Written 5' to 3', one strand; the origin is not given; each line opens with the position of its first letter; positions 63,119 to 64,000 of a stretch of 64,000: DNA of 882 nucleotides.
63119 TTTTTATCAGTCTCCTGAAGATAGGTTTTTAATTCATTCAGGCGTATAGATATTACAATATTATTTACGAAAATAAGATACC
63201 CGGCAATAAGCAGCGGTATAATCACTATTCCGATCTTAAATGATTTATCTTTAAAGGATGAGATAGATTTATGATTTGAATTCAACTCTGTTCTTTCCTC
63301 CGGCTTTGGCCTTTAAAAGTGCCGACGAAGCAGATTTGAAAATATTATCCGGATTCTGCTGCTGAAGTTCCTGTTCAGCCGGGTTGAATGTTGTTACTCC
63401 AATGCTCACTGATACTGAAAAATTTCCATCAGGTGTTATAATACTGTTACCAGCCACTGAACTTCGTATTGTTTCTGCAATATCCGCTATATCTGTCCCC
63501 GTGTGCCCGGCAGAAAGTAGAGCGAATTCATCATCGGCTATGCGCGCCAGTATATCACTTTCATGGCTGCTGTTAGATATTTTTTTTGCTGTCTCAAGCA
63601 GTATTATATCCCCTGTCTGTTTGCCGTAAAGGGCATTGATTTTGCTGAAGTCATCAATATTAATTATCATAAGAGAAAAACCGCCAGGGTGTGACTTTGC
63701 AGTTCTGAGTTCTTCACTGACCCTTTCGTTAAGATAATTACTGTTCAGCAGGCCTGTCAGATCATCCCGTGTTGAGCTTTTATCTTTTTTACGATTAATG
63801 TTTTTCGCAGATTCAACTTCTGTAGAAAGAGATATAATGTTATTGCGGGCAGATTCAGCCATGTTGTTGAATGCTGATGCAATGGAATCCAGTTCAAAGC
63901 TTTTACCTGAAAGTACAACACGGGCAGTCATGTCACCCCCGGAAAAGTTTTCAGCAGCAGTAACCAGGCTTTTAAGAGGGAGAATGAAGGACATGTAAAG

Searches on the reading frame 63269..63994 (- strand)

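Call 55: search_protein_families(library=ncbifam, proteins=[window:63269-63994:-], max_evalue=0.00001)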
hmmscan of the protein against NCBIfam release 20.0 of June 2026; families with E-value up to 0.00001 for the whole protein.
window:63269-63994:- (241 aa): 22 families
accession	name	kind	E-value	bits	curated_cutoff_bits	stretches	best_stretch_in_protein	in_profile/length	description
TIGR00254.1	GGDEF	domain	7.7e-32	110.3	37.4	1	72-239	3-166/168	diguanylate cyclase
NF038266.1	diguan_SiaD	equivalog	5.5e-31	107.8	290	1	63-237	83-252/252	biofilm regulation diguanylate cyclase SiaD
NF007423.1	PRK09966.1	equivalog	8.3e-28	97.3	325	1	6-208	178-374/390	diguanylate cyclase DgcN/YfiN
NF007135.0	PRK09581.1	equivalog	1.3e-27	96.8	474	1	72-238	290-453/457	PleD family two-component system response regulator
NF047654.1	DiguCycDgcRLepto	equivalog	6.6e-26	90.9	500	1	61-237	117-293/295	diguanylate cyclase DgcR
NF041606.1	dguan_cyc_DgcA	equivalog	1.1e-24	87.1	370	1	67-238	171-337/340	diguanylate cyclase DgcA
NF007380.0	PRK09894.1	equivalog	3.6e-24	85.6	256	1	52-239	109-286/296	diguanylate cyclase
NF051473.1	DigCycDgcsShew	equivalog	9.6e-23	81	400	1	74-236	135-287/291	diguanylate cyclase DgcS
NF045675.1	PhdiestaseDibA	equivalog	4.9e-21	74.7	980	1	55-236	184-360/623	phosphodiesterase DibA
NF050064.1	BlResRespRegCbrR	equivalog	3.1e-20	72.5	600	1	73-239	253-413/415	bile resistance response regulator CbrR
NF007298.0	PRK09776.1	equivalog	3.7e-20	71.4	1135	1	58-238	668-843/1111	diguanylate cyclase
NF047872.1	GGDEF_GdpS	equivalog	1.4e-19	70.6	400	1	67-240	180-350/355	GGDEF domain-containing protein GdpS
NF007599.0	PRK10245.1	equivalog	3.6e-19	68.5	402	1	57-239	194-369/371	diguanylate cyclase AdrA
NF011955.1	PRK15426.1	equivalog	8.7e-19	67.1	408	1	75-240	399-561/564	cellulose biosynthesis regulator diguanylate cyclase DgcQ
NF052458.1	PhdiestGepA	equivalog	6.1e-18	64.4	1200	1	5-232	370-571/840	phosphodiesterase GepA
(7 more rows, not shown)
